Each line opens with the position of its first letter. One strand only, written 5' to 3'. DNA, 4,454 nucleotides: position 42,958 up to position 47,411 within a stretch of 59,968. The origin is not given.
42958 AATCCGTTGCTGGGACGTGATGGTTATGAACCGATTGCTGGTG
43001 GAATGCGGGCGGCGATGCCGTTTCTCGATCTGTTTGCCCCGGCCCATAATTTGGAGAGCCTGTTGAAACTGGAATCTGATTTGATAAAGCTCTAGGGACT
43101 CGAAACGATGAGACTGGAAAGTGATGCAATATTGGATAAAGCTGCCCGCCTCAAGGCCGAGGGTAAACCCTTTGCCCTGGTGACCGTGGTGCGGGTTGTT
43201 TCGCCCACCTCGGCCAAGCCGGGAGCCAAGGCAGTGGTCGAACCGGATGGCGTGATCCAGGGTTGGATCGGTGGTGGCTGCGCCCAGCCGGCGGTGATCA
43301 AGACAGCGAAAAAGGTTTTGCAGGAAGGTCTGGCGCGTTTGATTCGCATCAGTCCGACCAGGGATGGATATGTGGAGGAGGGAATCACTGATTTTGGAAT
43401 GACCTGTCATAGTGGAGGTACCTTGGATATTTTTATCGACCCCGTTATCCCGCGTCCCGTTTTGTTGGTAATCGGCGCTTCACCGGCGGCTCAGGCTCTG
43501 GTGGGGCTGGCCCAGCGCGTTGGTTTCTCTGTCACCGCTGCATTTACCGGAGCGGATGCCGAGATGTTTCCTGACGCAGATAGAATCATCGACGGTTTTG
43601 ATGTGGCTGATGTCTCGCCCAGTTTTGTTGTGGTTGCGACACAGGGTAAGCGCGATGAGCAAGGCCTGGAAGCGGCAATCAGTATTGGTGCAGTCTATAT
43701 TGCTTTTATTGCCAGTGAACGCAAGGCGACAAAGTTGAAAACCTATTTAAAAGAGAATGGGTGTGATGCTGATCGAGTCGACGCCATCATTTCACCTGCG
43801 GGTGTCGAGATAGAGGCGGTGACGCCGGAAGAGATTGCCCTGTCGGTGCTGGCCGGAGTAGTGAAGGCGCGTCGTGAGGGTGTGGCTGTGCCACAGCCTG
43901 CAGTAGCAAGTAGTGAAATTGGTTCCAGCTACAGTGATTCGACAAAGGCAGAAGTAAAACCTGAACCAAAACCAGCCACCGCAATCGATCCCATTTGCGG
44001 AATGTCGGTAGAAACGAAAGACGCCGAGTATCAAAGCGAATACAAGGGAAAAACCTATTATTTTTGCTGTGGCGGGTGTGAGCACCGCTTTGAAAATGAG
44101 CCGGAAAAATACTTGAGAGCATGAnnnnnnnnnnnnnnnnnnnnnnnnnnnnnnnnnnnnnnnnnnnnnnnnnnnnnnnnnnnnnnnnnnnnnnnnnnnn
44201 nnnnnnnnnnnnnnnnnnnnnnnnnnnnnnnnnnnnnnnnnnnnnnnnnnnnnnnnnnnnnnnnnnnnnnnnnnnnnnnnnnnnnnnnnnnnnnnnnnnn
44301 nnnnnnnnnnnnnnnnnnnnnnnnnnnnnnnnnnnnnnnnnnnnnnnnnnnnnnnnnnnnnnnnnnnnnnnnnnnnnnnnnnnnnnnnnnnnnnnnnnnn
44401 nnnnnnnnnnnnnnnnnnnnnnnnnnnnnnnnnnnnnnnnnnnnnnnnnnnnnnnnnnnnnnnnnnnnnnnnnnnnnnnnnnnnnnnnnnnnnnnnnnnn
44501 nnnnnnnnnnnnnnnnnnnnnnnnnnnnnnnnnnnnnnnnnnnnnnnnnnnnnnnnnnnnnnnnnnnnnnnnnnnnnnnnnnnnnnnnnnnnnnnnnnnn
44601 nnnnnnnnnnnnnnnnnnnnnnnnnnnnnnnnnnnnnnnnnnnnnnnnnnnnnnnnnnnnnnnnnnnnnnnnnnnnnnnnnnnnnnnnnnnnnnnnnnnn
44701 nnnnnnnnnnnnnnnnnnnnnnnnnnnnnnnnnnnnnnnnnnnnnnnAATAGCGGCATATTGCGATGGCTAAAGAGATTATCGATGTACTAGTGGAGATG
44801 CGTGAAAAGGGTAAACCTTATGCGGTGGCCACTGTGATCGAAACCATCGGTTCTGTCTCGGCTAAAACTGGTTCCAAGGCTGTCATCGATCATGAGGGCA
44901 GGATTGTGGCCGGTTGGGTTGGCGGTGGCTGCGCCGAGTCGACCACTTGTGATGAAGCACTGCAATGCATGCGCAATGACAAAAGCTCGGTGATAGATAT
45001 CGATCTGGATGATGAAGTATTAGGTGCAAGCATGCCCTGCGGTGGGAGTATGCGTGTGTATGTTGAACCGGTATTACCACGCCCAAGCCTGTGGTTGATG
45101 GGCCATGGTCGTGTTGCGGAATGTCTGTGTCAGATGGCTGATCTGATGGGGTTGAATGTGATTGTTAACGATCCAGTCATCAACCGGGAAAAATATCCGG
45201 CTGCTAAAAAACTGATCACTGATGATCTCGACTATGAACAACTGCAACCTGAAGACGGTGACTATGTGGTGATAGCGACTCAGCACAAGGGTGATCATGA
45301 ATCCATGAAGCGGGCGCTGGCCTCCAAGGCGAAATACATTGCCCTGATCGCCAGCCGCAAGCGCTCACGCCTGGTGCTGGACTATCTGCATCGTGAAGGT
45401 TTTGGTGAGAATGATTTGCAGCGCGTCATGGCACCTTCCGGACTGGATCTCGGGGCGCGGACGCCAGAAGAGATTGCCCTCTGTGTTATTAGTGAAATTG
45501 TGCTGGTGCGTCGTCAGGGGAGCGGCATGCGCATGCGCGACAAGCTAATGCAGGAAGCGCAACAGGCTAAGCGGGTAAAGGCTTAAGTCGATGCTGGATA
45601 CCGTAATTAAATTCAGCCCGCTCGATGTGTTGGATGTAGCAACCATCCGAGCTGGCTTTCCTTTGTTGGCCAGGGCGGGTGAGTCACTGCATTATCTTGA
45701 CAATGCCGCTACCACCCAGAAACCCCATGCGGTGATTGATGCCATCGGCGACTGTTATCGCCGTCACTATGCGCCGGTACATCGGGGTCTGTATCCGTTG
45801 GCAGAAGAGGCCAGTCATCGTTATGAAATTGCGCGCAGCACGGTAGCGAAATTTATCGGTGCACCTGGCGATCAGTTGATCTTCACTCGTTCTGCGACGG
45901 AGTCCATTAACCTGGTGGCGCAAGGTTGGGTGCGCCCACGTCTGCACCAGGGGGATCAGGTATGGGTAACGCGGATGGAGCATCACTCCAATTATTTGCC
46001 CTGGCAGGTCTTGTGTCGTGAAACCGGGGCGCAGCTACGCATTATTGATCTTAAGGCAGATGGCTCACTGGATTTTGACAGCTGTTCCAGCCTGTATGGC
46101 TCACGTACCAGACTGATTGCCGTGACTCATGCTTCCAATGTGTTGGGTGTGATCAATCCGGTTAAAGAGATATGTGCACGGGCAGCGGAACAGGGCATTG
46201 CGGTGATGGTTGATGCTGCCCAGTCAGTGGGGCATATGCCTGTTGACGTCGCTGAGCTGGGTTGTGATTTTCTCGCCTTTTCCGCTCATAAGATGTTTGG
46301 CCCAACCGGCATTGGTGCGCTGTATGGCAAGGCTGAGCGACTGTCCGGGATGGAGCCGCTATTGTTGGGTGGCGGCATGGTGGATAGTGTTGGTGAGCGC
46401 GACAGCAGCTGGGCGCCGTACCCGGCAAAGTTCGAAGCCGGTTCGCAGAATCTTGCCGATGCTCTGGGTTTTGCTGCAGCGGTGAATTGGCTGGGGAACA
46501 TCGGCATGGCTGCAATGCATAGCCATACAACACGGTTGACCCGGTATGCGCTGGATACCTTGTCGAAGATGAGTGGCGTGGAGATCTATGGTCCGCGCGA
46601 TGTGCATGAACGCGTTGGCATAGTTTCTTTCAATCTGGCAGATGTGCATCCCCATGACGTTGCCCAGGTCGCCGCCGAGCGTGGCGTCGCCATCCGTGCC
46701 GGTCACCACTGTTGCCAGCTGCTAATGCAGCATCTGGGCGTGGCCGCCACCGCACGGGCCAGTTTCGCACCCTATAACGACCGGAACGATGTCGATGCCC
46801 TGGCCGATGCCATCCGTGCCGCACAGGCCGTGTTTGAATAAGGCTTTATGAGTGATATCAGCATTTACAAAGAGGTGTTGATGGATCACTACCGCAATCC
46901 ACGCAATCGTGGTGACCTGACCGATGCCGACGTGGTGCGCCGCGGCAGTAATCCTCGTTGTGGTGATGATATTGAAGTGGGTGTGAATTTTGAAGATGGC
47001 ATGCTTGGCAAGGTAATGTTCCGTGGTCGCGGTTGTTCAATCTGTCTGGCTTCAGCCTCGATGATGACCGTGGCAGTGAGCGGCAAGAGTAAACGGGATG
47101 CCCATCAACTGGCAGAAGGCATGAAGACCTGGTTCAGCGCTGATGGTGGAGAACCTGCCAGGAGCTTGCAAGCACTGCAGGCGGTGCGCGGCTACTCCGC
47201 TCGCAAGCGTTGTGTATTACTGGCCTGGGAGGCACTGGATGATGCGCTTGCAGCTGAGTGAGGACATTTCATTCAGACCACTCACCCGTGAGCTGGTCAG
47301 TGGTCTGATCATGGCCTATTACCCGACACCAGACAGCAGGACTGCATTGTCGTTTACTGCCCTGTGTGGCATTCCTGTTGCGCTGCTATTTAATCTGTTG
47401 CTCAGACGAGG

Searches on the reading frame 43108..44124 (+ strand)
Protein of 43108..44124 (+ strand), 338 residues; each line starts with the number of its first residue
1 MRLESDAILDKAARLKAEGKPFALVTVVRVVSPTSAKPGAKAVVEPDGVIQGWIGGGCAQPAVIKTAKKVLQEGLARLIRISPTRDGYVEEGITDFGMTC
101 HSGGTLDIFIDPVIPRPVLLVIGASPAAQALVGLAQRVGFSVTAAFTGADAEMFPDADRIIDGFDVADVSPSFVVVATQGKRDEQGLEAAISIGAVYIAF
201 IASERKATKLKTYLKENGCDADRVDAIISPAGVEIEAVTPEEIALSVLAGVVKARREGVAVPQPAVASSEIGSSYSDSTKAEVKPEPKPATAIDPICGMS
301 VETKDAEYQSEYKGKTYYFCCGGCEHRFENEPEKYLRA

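Call 3: search_protein_families(library=pfam, proteins=[window:43108-44124:+])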
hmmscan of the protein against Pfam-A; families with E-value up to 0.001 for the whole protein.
window:43108-44124:+ (338 aa): 4 families
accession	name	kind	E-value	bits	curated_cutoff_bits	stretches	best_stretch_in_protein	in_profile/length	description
PF13478.12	XdhC_C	-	2.8e-24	86.5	29.7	1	119-250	1-124/125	XdhC Rossmann domain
PF02625.21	XdhC_CoxI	-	2.6e-20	72.5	24.3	1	16-81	2-67/68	XdhC and CoxI family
PF04945.19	YHS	-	8.7e-18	64.5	30.3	1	293-337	2-45/47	YHS domain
PF24273.1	TRASH_HVO_1752_C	-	0.00016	22.2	27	1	297-332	7-40/47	HVO_1752, C-terminal TRASH domain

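Call 8: search_protein_families(library=ncbifam, proteins=[window:43108-44124:+], max_evalue=0.01)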
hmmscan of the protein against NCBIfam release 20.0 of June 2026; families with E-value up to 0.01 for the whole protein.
window:43108-44124:+ (338 aa): 2 families
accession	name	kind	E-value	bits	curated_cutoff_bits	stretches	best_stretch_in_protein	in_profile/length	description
NF045664.1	XdhC_rel_AOR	equivalog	2.5e-33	115.8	350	2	104-256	182-345/346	XdhC family aldehyde oxidoreductase maturation factor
TIGR02964.1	xanthine_xdhC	equivalog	2.4e-09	37.1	161.6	1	170-251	162-245/246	xanthine dehydrogenase accessory protein XdhC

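Call 17: find_homologous_proteins(query=window:43108-44124:+, max_evalue=1e-20)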
Query window:43108-44124:+ (338 aa): 4141 proteins with E <= 1e-20 among 8000 candidates; the best 120 are listed.
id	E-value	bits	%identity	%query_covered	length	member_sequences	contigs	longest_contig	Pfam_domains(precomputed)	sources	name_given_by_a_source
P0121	4.3e-216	734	100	100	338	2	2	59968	PF02625.22,PF13478.13,PF04945.20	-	-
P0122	7.1e-178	609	84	100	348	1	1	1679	PF02625.22,PF13478.13,PF04945.20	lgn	-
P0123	1.4e-176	605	84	100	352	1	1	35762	PF02625.22,PF13478.13,PF04945.20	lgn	-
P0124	8.0e-174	595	82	100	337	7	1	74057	PF02625.22,PF13478.13,PF04945.20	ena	-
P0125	9.8e-174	595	81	100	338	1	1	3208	PF02625.22,PF13478.13,PF04945.20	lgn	-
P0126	1.4e-173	595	81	99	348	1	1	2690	PF02625.22,PF13478.13,PF04945.20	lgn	-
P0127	6.3e-172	589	83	100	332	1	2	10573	PF02625.22,PF13478.13,PF04945.20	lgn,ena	-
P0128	1.5e-171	588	81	99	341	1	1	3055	PF02625.22,PF13478.13,PF04945.20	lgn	-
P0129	1.5e-170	585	82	100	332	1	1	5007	PF02625.22,PF13478.13,PF04945.20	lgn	-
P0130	4.4e-170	583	81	99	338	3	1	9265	PF02625.22,PF13478.13,PF04945.20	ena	-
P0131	4.8e-164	563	78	100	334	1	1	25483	PF02625.22,PF13478.13,PF04945.20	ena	-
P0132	1.5e-160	552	76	100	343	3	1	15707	PF02625.22,PF13478.13,PF04945.20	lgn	-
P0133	2.4e-156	538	74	99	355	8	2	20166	PF02625.22,PF13478.13,PF04945.20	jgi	jgi:xanthine dehydrogenase accessory factor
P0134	4.7e-156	537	76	99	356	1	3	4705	PF02625.22,PF13478.13,PF04945.20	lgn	-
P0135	6.6e-153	527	73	99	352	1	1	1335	PF02625.22,PF13478.13,PF04945.20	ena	-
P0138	6.6e-151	520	88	86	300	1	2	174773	PF02625.22,PF13478.13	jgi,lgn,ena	-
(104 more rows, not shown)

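Call 22: find_encoding_contigs(protein=P0124, flank=10000, max_places=2)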
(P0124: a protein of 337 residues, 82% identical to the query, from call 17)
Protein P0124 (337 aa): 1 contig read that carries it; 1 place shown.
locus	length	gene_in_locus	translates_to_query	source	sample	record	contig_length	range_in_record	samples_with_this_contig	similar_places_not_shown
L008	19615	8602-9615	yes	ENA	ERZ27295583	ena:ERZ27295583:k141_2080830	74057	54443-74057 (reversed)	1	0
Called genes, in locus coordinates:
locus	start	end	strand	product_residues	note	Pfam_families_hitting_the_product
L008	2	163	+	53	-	?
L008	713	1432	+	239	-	PF00989:PAS (weak), PF04397:LytTR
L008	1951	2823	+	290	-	PF00941:FAD_binding_5, PF03450:CO_deh_flav_C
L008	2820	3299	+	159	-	PF00111:Fer2 (weak), PF01799:Fer2_2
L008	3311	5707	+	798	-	PF01315:Ald_Xan_dh_C, PF02738:MoCoBD_1, PF20256:MoCoBD_2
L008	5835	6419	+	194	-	PF06240:COXG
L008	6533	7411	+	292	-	PF00004:AAA, PF07724:AAA_2 (weak), PF07726:AAA_3 (faint), PF07728:AAA_5, PF13401:AAA_22 (faint)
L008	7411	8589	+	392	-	PF05762:VWA_CoxE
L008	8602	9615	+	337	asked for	PF02625:XdhC_CoxI, PF13478:XdhC_C, PF04945:YHS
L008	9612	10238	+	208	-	PF01128:IspD, PF12804:NTP_transf_3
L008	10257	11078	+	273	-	PF02625:XdhC_CoxI, PF13478:XdhC_C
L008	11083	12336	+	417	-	PF00155:Aminotran_1_2, PF00266:Aminotran_5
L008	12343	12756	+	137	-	PF01592:NifU_N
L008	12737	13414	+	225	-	-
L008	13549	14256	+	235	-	PF13759:2OG-FeII_Oxy_5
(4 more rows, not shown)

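Call 23: find_encoding_contigs(protein=P0123, flank=10000, max_places=2)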
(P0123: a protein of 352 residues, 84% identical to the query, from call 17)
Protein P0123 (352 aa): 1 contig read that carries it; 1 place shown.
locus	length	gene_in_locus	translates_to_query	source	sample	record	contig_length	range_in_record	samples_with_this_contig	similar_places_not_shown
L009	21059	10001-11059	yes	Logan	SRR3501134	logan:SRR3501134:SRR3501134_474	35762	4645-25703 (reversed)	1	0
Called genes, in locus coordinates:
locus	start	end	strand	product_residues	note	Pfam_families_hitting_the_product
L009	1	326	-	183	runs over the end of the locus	PF01243:PNPOx_N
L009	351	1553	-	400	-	PF03453:MoeA_N, PF00994:MoCF_biosynth, PF03454:MoeA_C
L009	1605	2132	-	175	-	PF00994:MoCF_biosynth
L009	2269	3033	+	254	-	PF00989:PAS (weak), PF04397:LytTR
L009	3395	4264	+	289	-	PF00941:FAD_binding_5, PF03450:CO_deh_flav_C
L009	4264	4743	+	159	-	PF00111:Fer2 (weak), PF01799:Fer2_2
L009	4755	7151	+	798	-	PF01315:Ald_Xan_dh_C, PF02738:MoCoBD_1, PF20256:MoCoBD_2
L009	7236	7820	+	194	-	PF06240:COXG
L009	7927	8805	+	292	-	PF00004:AAA, PF07724:AAA_2 (weak), PF07726:AAA_3 (faint), PF07728:AAA_5, PF13401:AAA_22 (faint)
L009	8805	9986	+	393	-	PF05762:VWA_CoxE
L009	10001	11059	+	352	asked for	PF02625:XdhC_CoxI, PF13478:XdhC_C, PF04945:YHS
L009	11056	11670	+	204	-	PF01128:IspD, PF12804:NTP_transf_3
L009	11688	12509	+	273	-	PF02625:XdhC_CoxI, PF13478:XdhC_C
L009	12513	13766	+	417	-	PF00155:Aminotran_1_2, PF00266:Aminotran_5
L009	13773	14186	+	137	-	PF01592:NifU_N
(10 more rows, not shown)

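Call 24: find_encoding_contigs(protein=P0138, flank=10000, max_places=2)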
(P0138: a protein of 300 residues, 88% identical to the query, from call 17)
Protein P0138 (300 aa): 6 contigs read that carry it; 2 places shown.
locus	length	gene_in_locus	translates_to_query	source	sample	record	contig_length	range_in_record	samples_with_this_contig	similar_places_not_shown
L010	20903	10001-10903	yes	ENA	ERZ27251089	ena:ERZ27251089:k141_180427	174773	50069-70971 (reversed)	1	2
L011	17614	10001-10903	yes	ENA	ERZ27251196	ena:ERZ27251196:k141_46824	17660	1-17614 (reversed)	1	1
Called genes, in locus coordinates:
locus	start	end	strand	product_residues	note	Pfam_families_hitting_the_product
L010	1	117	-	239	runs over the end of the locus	PF01479:S4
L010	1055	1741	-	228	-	PF09365:DUF2461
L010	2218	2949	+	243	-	PF00989:PAS, PF04397:LytTR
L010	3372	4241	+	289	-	PF00941:FAD_binding_5, PF03450:CO_deh_flav_C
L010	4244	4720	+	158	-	PF00111:Fer2 (weak), PF01799:Fer2_2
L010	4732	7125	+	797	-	PF01315:Ald_Xan_dh_C, PF02738:MoCoBD_1, PF20256:MoCoBD_2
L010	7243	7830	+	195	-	PF06240:COXG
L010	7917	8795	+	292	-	PF00004:AAA, PF07724:AAA_2 (weak), PF07726:AAA_3 (faint), PF07728:AAA_5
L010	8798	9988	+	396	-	PF05762:VWA_CoxE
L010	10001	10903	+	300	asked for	PF02625:XdhC_CoxI, PF13478:XdhC_C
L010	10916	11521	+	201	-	PF01128:IspD, PF12804:NTP_transf_3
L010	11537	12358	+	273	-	PF02625:XdhC_CoxI, PF13478:XdhC_C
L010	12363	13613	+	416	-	PF00266:Aminotran_5, PF00155:Aminotran_1_2 (weak)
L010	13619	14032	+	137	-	PF01592:NifU_N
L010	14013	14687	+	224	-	-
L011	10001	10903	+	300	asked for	PF02625:XdhC_CoxI, PF13478:XdhC_C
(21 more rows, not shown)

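Call 36: find_related_loci(query=A1, collection=metagenome_contigs, flank=10000)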
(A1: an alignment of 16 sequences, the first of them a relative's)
Query A1 (338 aa) in metagenome_contigs; peptide patterns used: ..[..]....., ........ (x = any residue, [..] = any of these).
600 stretches matched a pattern (row limit reached: there are more); 536 encode a relative of the query (tblastn E <= 1e-3); the best 80 are kept; 80 distinct loci.
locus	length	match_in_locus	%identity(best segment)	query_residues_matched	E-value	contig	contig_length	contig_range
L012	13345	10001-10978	74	1-338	1e-159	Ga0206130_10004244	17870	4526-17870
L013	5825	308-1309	65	3-338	1e-137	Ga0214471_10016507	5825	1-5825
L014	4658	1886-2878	67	1-336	1e-137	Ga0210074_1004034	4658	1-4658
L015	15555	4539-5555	61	3-335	9e-131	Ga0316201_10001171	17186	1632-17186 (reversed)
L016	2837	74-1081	67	3-338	8e-136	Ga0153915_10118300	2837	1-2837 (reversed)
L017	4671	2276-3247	62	3-336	1e-131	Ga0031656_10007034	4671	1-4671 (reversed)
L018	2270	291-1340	59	1-338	4e-137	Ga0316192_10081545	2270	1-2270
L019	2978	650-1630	62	3-336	4e-133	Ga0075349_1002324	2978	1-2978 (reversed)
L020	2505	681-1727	59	3-336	2e-133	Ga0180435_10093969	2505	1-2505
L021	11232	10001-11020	60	3-336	2e-126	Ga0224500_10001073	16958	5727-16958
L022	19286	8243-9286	59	3-338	4e-124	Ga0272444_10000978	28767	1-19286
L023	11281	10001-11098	57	3-336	4e-122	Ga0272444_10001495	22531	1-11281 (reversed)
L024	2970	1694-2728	55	3-335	6e-123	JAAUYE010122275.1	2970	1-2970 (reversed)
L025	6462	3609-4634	56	1-338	2e-115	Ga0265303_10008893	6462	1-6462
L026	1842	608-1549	58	8-338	1e-115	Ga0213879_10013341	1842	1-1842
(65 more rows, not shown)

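Call 64: search_solved_structures(query=window:43108-44124:+, max_evalue=0.001)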
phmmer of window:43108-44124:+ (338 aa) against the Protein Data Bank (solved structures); distinct sequences matched with E-value up to 0.001: 2.
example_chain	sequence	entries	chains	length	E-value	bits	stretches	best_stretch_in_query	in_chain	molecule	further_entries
2we7_A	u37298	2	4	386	4.3e-18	68.9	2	19-116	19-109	Xanthine dehydrogenase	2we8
3on5_A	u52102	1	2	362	3.1e-15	59.6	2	113-257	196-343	BH1974 protein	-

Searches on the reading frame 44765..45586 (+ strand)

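Call 3: search_protein_families(library=pfam, proteins=[window:44765-45586:+])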
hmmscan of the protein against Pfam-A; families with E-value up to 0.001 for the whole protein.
window:44765-45586:+ (273 aa): 2 families
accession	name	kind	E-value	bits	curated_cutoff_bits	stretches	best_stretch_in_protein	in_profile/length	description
PF13478.12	XdhC_C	-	7e-29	101.3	29.7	1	109-245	1-125/125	XdhC Rossmann domain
PF02625.21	XdhC_CoxI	-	1.3e-18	67.1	24.3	1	13-79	2-67/68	XdhC and CoxI family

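Call 8: search_protein_families(library=ncbifam, proteins=[window:44765-45586:+], max_evalue=0.01)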
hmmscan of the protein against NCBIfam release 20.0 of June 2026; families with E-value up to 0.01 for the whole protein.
window:44765-45586:+ (273 aa): 2 families
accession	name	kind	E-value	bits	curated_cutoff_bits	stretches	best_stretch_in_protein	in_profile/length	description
NF045664.1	XdhC_rel_AOR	equivalog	2e-48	165.5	350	2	97-251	185-346/346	XdhC family aldehyde oxidoreductase maturation factor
TIGR02964.1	xanthine_xdhC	equivalog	3.7e-16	59.4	161.6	1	21-245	2-245/246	xanthine dehydrogenase accessory protein XdhC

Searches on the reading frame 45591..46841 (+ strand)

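Call 3: search_protein_families(library=pfam, proteins=[window:45591-46841:+])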
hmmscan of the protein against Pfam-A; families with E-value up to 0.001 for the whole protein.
window:45591-46841:+ (416 aa): 3 families
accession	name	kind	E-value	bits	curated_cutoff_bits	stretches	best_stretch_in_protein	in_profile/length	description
PF00266.25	Aminotran_5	-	9.6e-137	456.3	21.5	1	34-404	1-371/371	Aminotransferase class-V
PF00155.27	Aminotran_1_2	-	1.9e-08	34.4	19.7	1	81-255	47-242/361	Aminotransferase class I and II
PF01041.23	DegT_DnrJ_EryC1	-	0.00065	19.5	19.8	1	86-235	34-175/360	DegT/DnrJ/EryC1/StrS aminotransferase family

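Call 8: search_protein_families(library=ncbifam, proteins=[window:45591-46841:+], max_evalue=0.01)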
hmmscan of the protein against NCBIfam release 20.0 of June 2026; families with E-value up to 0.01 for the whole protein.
window:45591-46841:+ (416 aa): 30 families (the best 25 are shown)
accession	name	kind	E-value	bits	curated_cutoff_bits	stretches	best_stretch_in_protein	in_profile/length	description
TIGR01979.1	sufS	subfamily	5.8e-155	516.1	475.1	1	18-415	2-402/403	SufS family cysteine desulfurase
NF041166.1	f2_encap_cargo1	exception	1e-135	454.3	800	1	12-409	223-621/623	family 2A encapsulin nanocompartment cargo protein cysteine desulfurase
NF006791.0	PRK09295.1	equivalog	8.6e-121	403.8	661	1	16-409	5-399/406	cysteine desulfurase SufS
NF008126.0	PRK10874.1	equivalog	2.1e-114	382.7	607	1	13-413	3-397/401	cysteine desulfurase CsdA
TIGR03392.1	FeS_syn_CsdA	equivalog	4.2e-112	375.2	493.6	1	15-415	2-396/398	cysteine desulfurase CsdA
TIGR01977.1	am_tr_V_EF2568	hypoth_equivalog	1.6e-78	264.3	377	1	35-409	2-374/376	cysteine desulfurase family protein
TIGR01976.1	am_tr_V_VC1184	hypoth_equivalog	1e-73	248.9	352.35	1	14-407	1-400/401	cysteine desulfurase-like protein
NF040779.1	Sec_lyase_SclA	exception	6.6e-58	196.4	525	1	35-393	2-358/378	selenocysteine lyase SclA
TIGR03402.1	FeS_nifS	equivalog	1.8e-43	148.7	530.75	1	35-263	2-225/379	cysteine desulfurase NifS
TIGR03235.1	DNA_S_dndA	equivalog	5.7e-40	137.7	480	1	35-263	1-231/353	cysteine desulfurase DndA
NF010611.0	PRK14012.1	equivalog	5.6e-38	130.9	548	1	35-263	8-237/406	IscS subfamily cysteine desulfurase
TIGR02006.1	IscS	equivalog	7.1e-36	124.1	643.2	1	35-263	6-233/402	IscS subfamily cysteine desulfurase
TIGR03403.1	nifS_epsilon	equivalog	3.8e-30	105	587.7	1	35-263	2-229/382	NifS family cysteine desulfurase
NF002806.0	PRK02948.1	subfamily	2.2e-28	99.3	304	1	35-246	3-212/381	IscS subfamily cysteine desulfurase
TIGR04343.1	egtE_PLP_lyase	equivalog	1e-27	97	400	1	28-366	9-329/370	ergothioneine biosynthesis PLP-dependent enzyme EgtE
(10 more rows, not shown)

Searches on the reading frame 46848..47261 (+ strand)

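Call 4: search_protein_families(library=pfam, proteins=[window:46848-47261:+])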
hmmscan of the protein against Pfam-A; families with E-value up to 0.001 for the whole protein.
window:46848-47261:+ (137 aa): 1 family
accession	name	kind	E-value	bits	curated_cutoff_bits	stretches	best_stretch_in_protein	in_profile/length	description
PF01592.21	NifU_N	-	3.5e-20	72.9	22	1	7-89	2-87/127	NifU-like N terminal domain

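Call 8: search_protein_families(library=ncbifam, proteins=[window:46848-47261:+], max_evalue=0.01)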
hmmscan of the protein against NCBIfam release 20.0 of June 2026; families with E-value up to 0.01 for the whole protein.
window:46848-47261:+ (137 aa): 4 families
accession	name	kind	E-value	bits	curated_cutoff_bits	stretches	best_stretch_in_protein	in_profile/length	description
TIGR01994.1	SUF_scaf_2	equivalog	1.6e-36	125.3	92.5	1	5-134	3-136/137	Fe-S cluster assembly sulfur transfer protein SufU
TIGR03419.1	NifU_clost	equivalog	4.1e-19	69.2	187.9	1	7-91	1-85/121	Fe-S cluster assembly scaffold protein NifU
TIGR01999.1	iscU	equivalog_domain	2.7e-13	50.1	192.4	1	7-89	1-87/124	Fe-S cluster assembly scaffold IscU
TIGR02000.1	NifU_proper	equivalog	8.6e-07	28.6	273.3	1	7-89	4-88/290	Fe-S cluster assembly protein NifU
